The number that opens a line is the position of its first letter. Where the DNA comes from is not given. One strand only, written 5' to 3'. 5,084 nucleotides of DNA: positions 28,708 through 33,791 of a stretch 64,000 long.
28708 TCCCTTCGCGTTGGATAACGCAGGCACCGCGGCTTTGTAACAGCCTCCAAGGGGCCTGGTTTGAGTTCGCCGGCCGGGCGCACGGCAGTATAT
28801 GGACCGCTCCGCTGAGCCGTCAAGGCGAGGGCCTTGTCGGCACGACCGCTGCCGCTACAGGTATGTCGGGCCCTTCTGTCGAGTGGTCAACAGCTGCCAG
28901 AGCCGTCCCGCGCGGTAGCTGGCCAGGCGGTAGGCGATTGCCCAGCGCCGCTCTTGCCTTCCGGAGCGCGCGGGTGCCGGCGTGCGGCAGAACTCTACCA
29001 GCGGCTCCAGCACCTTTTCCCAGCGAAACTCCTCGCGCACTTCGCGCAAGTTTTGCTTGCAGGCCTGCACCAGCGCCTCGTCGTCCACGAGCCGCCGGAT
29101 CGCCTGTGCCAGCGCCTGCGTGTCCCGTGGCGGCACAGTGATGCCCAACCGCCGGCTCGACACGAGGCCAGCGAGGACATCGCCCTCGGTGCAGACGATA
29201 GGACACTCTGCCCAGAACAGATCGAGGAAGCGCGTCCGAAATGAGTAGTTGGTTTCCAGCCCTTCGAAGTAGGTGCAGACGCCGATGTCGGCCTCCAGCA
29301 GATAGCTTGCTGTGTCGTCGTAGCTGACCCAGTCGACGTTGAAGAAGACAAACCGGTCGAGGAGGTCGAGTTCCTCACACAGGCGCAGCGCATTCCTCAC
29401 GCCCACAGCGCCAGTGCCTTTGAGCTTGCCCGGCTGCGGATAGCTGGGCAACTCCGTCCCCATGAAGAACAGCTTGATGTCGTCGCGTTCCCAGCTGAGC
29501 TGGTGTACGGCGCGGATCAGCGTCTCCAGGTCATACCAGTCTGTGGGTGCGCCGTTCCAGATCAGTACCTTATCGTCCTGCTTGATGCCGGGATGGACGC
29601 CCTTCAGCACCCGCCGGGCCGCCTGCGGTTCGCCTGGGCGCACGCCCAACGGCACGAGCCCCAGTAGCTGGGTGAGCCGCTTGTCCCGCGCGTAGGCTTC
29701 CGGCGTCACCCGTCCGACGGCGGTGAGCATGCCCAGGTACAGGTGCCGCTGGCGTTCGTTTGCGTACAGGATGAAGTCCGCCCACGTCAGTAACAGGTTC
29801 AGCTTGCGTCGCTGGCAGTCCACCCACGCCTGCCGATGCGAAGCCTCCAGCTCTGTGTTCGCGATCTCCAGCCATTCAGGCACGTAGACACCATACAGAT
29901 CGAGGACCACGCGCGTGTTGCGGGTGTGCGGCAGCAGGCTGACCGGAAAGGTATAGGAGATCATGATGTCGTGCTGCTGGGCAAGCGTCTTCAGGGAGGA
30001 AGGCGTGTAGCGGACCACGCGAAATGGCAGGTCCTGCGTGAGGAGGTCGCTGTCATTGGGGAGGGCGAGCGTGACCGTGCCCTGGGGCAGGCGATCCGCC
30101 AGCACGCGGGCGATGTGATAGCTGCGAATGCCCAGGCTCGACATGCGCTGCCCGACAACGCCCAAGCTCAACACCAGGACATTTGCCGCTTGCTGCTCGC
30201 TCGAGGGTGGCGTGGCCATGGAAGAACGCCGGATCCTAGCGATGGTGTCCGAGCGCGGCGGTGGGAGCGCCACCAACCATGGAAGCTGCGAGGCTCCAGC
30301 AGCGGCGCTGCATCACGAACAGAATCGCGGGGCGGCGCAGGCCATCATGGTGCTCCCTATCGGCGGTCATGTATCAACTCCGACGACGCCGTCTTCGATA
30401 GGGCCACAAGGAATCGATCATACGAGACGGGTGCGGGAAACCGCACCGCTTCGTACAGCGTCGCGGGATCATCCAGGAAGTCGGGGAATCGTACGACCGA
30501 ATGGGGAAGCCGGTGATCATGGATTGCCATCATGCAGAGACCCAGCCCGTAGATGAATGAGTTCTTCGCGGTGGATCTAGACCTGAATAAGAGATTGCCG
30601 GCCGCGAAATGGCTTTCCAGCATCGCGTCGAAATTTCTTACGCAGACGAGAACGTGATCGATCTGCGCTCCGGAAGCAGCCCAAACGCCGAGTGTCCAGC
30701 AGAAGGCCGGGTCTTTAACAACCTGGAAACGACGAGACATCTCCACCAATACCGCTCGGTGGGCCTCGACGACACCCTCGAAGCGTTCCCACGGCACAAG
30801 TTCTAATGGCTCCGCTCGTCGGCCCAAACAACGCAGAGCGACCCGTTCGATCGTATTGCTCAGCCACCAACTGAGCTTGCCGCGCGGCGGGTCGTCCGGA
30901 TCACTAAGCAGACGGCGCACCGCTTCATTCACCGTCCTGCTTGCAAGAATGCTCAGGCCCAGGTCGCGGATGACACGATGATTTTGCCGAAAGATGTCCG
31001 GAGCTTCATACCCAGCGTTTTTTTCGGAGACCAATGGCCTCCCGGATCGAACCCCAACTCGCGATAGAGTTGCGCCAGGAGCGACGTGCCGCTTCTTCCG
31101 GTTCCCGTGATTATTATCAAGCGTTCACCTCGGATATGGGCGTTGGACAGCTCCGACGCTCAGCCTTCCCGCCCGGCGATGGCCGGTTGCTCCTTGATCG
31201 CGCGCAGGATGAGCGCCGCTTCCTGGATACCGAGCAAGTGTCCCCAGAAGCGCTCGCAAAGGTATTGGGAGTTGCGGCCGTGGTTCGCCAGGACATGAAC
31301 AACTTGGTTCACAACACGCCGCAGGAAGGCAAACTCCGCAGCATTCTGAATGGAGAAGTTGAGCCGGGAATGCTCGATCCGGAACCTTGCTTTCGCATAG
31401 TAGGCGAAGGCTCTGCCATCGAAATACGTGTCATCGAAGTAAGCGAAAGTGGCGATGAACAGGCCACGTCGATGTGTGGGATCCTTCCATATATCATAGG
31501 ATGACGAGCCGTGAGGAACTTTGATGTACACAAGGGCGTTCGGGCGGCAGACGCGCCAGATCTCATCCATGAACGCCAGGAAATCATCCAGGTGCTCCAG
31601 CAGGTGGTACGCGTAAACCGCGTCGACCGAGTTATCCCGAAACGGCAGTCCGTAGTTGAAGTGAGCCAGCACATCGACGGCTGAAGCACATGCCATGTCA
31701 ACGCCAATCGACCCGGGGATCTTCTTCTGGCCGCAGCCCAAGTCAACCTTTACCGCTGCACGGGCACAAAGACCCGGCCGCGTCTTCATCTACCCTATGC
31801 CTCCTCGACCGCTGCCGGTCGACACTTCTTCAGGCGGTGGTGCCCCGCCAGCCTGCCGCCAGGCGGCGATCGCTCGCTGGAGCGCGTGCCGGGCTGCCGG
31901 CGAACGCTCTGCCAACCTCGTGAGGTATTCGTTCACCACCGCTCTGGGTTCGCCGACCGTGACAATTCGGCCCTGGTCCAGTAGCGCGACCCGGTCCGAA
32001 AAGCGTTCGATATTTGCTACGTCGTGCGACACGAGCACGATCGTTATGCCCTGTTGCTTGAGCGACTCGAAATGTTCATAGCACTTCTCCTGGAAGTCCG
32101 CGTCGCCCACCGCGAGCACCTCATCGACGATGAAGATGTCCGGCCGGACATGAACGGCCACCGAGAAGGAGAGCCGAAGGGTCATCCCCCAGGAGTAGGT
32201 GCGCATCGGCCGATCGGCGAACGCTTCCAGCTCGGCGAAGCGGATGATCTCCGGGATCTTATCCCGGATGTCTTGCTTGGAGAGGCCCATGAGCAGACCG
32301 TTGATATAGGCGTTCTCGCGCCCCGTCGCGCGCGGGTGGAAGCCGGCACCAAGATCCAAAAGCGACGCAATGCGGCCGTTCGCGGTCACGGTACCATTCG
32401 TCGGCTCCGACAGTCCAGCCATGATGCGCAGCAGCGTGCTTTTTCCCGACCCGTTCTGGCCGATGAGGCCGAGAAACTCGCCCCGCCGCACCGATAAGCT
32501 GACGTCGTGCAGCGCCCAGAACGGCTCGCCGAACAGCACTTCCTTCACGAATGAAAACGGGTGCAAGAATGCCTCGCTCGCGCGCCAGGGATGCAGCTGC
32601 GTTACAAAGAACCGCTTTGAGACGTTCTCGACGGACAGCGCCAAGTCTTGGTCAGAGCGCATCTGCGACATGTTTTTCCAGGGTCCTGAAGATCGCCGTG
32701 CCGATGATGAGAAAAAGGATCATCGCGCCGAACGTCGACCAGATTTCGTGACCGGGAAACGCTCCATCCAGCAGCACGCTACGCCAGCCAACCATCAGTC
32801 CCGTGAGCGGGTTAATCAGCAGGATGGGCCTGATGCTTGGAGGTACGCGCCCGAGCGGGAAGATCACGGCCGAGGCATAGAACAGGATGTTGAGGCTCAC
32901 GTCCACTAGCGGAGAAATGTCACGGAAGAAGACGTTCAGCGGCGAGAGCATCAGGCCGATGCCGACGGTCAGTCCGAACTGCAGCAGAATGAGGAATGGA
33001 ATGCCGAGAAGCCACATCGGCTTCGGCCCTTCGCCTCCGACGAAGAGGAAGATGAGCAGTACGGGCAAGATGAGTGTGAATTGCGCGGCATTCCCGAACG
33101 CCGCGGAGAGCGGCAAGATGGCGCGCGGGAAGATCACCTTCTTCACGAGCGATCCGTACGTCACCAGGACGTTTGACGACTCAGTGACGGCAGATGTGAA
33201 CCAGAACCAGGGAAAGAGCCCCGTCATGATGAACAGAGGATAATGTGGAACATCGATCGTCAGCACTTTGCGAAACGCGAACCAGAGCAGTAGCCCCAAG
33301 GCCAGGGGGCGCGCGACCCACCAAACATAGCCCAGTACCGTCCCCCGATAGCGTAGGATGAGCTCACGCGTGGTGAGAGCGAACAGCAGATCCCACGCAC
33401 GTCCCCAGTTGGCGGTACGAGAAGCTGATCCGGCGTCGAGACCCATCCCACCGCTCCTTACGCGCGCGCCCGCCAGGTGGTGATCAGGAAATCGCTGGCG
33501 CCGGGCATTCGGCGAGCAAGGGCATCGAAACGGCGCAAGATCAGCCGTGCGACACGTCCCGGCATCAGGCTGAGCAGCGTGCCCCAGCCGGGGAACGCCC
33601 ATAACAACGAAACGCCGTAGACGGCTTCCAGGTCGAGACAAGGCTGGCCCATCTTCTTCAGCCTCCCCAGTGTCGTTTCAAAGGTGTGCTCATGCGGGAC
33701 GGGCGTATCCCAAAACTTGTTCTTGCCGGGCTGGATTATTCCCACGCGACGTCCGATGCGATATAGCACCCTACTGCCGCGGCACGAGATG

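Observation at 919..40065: A 39-kb envelope glycan supercluster combining five GT-C-fold membrane transferases with two polyprenol-phosphate sugar synthases, an ABC exporter and a flippase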

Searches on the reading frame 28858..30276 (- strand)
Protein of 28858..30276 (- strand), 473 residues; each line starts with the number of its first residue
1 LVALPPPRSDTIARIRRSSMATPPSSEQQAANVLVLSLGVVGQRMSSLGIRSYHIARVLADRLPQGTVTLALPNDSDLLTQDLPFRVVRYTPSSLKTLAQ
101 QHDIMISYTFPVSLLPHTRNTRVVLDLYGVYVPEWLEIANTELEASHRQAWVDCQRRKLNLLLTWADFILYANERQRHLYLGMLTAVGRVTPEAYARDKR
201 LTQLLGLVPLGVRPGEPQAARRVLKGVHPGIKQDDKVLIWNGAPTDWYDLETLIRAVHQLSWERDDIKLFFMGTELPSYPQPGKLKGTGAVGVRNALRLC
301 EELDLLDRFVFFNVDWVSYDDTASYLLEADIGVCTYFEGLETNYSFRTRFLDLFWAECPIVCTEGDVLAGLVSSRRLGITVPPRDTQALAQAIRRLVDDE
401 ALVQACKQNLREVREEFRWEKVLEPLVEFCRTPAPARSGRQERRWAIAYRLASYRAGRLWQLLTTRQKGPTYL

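Call 6: search_protein_families(library=pfam, proteins=[window:28858-30276:-], max_evalue=0.01)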
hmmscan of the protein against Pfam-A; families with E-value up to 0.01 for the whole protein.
window:28858-30276:- (473 aa): 2 families
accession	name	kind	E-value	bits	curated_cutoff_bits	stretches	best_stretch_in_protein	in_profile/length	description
PF13692.12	Glyco_trans_1_4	-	3.5e-10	40.8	27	1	238-399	4-142/142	Glycosyl transferases group 1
PF00534.26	Glycos_transf_1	-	2.4e-08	34.2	26.4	1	230-412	10-171/172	Glycosyl transferases group 1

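Call 29: search_protein_families(library=ncbifam, proteins=[window:28858-30276:-], max_evalue=0.001)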
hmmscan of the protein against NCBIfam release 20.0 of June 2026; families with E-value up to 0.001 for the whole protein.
window:28858-30276:- (473 aa): 4 families
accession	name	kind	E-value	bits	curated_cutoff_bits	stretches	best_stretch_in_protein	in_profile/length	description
NF053787.1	GlcN_PG_synth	equivalog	2.1e-07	30.1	480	1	358-428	286-354/361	N-acetylglucosaminyl phosphatidylglycerol synthase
NF041876.1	EPS_EpsE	equivalog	1.5e-06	27.7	400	1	356-418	318-381/389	exopolysaccharide biosynthesis GT4 family glycosyltransferase EpsE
TIGR03088.1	stp2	hypoth_equivalog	0.00021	20.4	409.05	1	354-423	293-363/374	TIGR03088 family PEP-CTERM/XrtA system glycosyltransferase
NF050063.1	ProtGlycPglJ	equivalog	0.00037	19.8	500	1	293-429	233-362/363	N-acetylgalactosamine-N,N'-diacetylbacillosaminyl-diphospho-undecaprenol 4-alpha-N-acetylgalactosaminyltransferase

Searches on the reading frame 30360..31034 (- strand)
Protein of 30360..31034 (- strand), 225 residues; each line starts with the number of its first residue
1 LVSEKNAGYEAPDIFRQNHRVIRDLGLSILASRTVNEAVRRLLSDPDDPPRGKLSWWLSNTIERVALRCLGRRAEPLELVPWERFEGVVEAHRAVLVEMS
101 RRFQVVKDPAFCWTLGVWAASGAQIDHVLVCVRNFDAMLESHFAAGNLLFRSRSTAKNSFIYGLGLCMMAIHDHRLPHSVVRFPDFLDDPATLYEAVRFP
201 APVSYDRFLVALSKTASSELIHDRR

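Call 6: search_protein_families(library=pfam, proteins=[window:30360-31034:-], max_evalue=0.01)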
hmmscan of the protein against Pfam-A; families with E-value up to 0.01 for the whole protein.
window:30360-31034:- (225 aa): 0 families

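Call 13: search_protein_families(library=ncbifam, proteins=[window:30360-31034:-], max_evalue=0.01)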
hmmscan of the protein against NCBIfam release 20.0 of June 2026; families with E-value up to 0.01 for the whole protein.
window:30360-31034:- (225 aa): 0 families

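Call 48: find_homologous_proteins(query=window:30360-31034:-, max_evalue=0.001)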
Query window:30360-31034:- (225 aa): 37 proteins with E <= 0.001 among 601 candidates.
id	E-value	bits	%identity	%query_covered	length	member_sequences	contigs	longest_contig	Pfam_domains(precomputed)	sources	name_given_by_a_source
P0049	1.8e-148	510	100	100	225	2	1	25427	-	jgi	-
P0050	7.3e-113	393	76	100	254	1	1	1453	-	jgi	jgi:hypothetical protein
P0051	3.5e-104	365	72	100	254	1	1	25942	-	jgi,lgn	jgi:hypothetical protein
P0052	3.1e-99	349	67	100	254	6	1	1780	-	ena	-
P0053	3.2e-96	339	67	100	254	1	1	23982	-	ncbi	-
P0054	3.6e-96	339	66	100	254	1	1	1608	-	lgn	-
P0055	7.2e-94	331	64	99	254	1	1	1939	-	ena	-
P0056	3.9e-91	322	64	100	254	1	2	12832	-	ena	-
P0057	5.2e-87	309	61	99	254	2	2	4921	-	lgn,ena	-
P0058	2.8e-85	303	58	100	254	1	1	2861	-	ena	-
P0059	3.5e-71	257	52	98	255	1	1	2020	-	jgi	jgi:hypothetical protein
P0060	3.8e-71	257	52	98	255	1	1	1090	-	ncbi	-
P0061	1.7e-70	255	52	98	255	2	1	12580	-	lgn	-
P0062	6.7e-69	249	50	99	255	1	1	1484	-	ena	-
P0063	1.8e-68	248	51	97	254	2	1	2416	-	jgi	jgi:hypothetical protein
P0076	7.5e-45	171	41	99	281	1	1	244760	-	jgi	jgi:hypothetical protein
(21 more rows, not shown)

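Call 54: find_encoding_contigs(protein=P0051, flank=10000, max_places=1)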
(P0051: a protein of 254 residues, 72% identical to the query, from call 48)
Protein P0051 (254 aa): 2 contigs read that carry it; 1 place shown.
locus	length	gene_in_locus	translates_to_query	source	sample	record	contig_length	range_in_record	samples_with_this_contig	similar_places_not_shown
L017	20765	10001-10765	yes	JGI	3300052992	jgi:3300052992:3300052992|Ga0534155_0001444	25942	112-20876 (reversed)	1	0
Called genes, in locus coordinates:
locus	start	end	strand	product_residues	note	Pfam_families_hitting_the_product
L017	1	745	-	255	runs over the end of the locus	PF00378:ECH_1, PF16113:ECH_2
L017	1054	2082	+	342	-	PF01073:3Beta_HSD, PF01370:Epimerase, PF02719:Polysacc_synt_2 (weak), PF04321:RmlD_sub_bind, PF05368:NmrA (faint), PF07993:NAD_binding_4 (faint), PF13460:NAD_binding_10 (weak), PF16363:GDP_Man_Dehyd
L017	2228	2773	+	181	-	PF00132:Hexapep (weak)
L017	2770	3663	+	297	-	PF01370:Epimerase, PF04321:RmlD_sub_bind, PF02719:Polysacc_synt_2, PF16363:GDP_Man_Dehyd, PF07993:NAD_binding_4 (weak)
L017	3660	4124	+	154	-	PF14667:Polysacc_synt_C (weak), PF00908:dTDP_sugar_isom (weak), PF07883:Cupin_2 (weak)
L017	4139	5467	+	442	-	PF00534:Glycos_transf_1, PF13692:Glyco_trans_1_4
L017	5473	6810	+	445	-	PF00534:Glycos_transf_1 (weak), PF13692:Glyco_trans_1_4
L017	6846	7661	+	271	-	PF01209:Ubie_methyltran, PF13489:Methyltransf_23, PF13649:Methyltransf_25, PF13847:Methyltransf_31, PF08241:Methyltransf_11, PF08242:Methyltransf_12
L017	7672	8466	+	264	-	PF01061:ABC2_membrane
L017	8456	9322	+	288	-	PF00005:ABC_tran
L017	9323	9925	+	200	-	PF13489:Methyltransf_23, PF08241:Methyltransf_11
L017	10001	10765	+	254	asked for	-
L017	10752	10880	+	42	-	-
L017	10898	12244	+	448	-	PF00534:Glycos_transf_1, PF13692:Glyco_trans_1_4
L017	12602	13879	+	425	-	PF01757:Acyl_transf_3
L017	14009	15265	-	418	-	PF01757:Acyl_transf_3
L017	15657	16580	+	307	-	PF00535:Glycos_transf_2, PF13641:Glyco_tranf_2_3, PF13506:Glyco_transf_21 (weak)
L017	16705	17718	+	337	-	-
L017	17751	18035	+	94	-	-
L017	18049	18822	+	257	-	PF13578:Methyltransf_24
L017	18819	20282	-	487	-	PF01943:Polysacc_synt, PF13440:Polysacc_synt_3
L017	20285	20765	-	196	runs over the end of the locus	?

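Call 71: find_encoding_contigs(protein=P0076, flank=10000, max_places=1)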
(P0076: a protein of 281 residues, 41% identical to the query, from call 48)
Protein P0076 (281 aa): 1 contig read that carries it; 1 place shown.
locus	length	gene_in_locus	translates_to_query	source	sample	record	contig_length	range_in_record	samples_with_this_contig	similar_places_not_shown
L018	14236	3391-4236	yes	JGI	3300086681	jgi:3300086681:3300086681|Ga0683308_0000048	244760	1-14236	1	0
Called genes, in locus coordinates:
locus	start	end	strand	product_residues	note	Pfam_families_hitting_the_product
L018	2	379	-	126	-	?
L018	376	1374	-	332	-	PF13579:Glyco_trans_4_4, PF00534:Glycos_transf_1, PF13692:Glyco_trans_1_4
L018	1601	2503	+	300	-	PF13469:Sulfotransfer_3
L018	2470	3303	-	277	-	PF13469:Sulfotransfer_3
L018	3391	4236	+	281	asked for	-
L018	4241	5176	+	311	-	-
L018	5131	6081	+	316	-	-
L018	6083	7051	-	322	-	PF00535:Glycos_transf_2, PF10111:Glyco_tranf_2_2 (weak), PF13641:Glyco_tranf_2_3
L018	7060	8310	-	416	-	PF00005:ABC_tran, PF14524:Wzt_C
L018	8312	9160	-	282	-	PF01061:ABC2_membrane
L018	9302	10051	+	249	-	PF13469:Sulfotransfer_3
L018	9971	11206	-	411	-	PF13439:Glyco_transf_4, PF13579:Glyco_trans_4_4, PF20706:GT4-conflict, PF00534:Glycos_transf_1, PF13692:Glyco_trans_1_4, PF13524:Glyco_trans_1_2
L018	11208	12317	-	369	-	PF13439:Glyco_transf_4, PF13579:Glyco_trans_4_4, PF20706:GT4-conflict, PF00534:Glycos_transf_1, PF13692:Glyco_trans_1_4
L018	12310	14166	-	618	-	PF13522:GATase_6, PF13537:GATase_7, PF00733:Asn_synthase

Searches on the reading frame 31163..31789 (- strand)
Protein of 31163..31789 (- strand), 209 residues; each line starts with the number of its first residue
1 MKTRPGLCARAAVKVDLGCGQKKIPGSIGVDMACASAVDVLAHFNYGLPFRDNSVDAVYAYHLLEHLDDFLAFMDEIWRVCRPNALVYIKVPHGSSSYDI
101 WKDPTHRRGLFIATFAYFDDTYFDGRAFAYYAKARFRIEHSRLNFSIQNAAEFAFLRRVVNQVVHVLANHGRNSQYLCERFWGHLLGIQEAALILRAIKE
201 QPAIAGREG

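Call 6: search_protein_families(library=pfam, proteins=[window:31163-31789:-], max_evalue=0.01)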
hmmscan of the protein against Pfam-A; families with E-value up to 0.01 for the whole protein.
window:31163-31789:- (209 aa): 4 families
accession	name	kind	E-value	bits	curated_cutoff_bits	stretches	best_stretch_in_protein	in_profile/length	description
PF08241.18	Methyltransf_11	-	1.4e-10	42.1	21.2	1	48-89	54-95/95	Methyltransferase domain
PF13489.12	Methyltransf_23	-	1.5e-05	25.2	27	1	47-101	74-128/164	Methyltransferase domain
PF13649.12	Methyltransf_25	-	3.5e-05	24.8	27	1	47-84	57-96/97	Methyltransferase domain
PF08242.18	Methyltransf_12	-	0.0013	19.8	30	1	50-86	64-97/98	Methyltransferase domain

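Call 29: search_protein_families(library=ncbifam, proteins=[window:31163-31789:-], max_evalue=0.001)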
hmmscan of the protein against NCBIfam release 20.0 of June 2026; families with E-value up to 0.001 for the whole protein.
window:31163-31789:- (209 aa): 2 families
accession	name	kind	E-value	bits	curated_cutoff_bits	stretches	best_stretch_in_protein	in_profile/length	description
NF041255.1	mycofact_MftM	equivalog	1.2e-05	24.8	200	1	38-93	188-243/289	mycofactocin oligosaccharide methyltransferase MftM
NF045823.1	PthPhpthDimycoMt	equivalog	0.00035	19.8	300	0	47-91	124-169/256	phthiotriol/phenolphthiotriol dimycocerosates methyltransferase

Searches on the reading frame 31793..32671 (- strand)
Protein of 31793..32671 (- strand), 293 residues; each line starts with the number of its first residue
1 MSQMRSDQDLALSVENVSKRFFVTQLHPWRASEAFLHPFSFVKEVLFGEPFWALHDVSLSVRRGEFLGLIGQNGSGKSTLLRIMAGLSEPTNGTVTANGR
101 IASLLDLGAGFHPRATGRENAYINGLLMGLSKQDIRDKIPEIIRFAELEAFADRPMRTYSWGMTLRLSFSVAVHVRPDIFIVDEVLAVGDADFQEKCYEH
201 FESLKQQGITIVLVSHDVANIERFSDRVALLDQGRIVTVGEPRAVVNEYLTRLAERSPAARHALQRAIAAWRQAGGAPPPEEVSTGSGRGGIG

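Call 6: search_protein_families(library=pfam, proteins=[window:31793-32671:-], max_evalue=0.01)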
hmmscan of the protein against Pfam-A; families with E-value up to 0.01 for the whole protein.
window:31793-32671:- (293 aa): 3 families
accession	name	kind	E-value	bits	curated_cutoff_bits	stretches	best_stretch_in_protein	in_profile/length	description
PF00005.33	ABC_tran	-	2.2e-21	77.3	25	1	54-185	1-135/137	ABC transporter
PF13304.12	AAA_21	-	0.00015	22.4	27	1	67-89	2-24/304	AAA domain, putative AbiEii toxin, Type IV TA system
PF13555.12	AAA_29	-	0.00086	19.4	27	1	58-81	16-39/61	P-loop containing region of AAA domain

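Call 13: search_protein_families(library=ncbifam, proteins=[window:31793-32671:-], max_evalue=0.01)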
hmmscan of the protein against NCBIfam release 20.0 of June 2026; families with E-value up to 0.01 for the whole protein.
window:31793-32671:- (293 aa): 185 families (the best 25 are shown)
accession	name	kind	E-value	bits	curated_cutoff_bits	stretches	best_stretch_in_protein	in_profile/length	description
NF010065.0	PRK13545.1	equivalog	2.7e-55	188.1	538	1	48-253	34-238/549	teichoic acids export protein ATP-binding subunit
NF050108.1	galactan_ABC_ATP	equivalog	8.6e-51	172.5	400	1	53-251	44-242/244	galactan export ABC transporter ATP-binding subunit Wzt/RfbE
NF010066.0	PRK13546.1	equivalog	4.2e-50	170.6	320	1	48-253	34-238/264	teichoic acids export ABC transporter ATP-binding subunit TagH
TIGR01188.1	drrA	subfamily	2.4e-37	128.9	312.45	2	115-249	81-215/302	daunorubicin resistance ABC transporter, ATP-binding protein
TIGR04521.1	ECF_ATPase_2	equivalog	1.1e-32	113.3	330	2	128-253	113-242/279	energy-coupling factor transporter ATPase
NF010060.0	PRK13537.1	equivalog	8.8e-31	106.9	521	1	54-248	31-236/314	nodulation factor ABC transporter ATP-binding protein NodI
TIGR01288.1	nodI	equivalog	9.4e-31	106.9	424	1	54-250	20-227/303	nodulation factor ABC transporter ATP-binding protein NodI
TIGR04520.1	ECF_ATPase_1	equivalog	4.5e-30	105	315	2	129-248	107-226/269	energy-coupling factor transporter ATPase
NF010059.0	PRK13536.1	equivalog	2.7e-29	102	549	1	54-249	59-265/342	nodulation factor ABC transporter ATP-binding protein NodI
TIGR00968.1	3a0106s01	subfamily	1.1e-28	100.4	342.75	1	47-249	10-222/237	sulfate ABC transporter ATP-binding protein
NF006987.0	PRK09452.1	equivalog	2.6e-28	98.8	482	1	53-248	32-238/378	spermidine/putrescine ABC transporter ATP-binding protein PotA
TIGR02769.1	nickel_nikE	equivalog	3.8e-28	98.7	332.55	2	129-239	120-232/265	nickel import ATP-binding protein NikE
TIGR01186.1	proV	subfamily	5.4e-28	98.1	326.6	1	53-247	8-219/363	betaine/proline/choline family ABC transporter ATP-binding protein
NF040933.2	ABC_arch_GlcV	equivalog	8.9e-28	97.2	450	2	128-248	111-232/357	glucose ABC transporter ATP-binding protein GlcV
NF007739.0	PRK10419.1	subfamily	9.1e-28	97.5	354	2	127-247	119-238/268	nickel ABC transporter ATP-binding protein NikE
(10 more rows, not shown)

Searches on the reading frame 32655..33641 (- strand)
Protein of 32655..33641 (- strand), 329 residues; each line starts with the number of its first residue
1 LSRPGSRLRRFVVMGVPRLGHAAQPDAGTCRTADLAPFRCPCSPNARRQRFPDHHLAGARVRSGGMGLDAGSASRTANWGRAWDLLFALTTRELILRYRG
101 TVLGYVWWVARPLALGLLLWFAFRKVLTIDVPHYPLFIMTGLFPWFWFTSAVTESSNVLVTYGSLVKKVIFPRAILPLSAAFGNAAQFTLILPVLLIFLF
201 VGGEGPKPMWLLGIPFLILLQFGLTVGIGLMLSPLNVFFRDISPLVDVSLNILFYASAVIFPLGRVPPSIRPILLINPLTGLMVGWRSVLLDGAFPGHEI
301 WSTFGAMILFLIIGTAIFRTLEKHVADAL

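Call 6: search_protein_families(library=pfam, proteins=[window:32655-33641:-], max_evalue=0.01)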
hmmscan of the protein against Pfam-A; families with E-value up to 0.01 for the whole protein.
window:32655-33641:- (329 aa): 1 family
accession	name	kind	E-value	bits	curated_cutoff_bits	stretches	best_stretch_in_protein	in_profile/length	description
PF01061.29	ABC2_membrane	-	5e-10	39.7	26.9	1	86-290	3-210/211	ABC-2 type transporter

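Call 13: search_protein_families(library=ncbifam, proteins=[window:32655-33641:-], max_evalue=0.01)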
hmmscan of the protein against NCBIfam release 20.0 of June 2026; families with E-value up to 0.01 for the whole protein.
window:32655-33641:- (329 aa): 3 families
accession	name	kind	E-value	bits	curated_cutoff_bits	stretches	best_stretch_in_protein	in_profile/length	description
NF050053.1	CapPschTportKpsM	equivalog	1.2e-12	48.3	300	1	85-290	4-217/257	capsule polysaccharide transporter KpsM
NF050109.1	galactan_ABC_perm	equivalog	3.7e-09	36.5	380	1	84-265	22-202/272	galactan export ABC transporter permease subunit Wzm/RfbD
NF011723.0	PRK15176.1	equivalog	5.6e-05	23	297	1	84-281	19-218/264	Vi polysaccharide ABC transporter inner membrane protein VexB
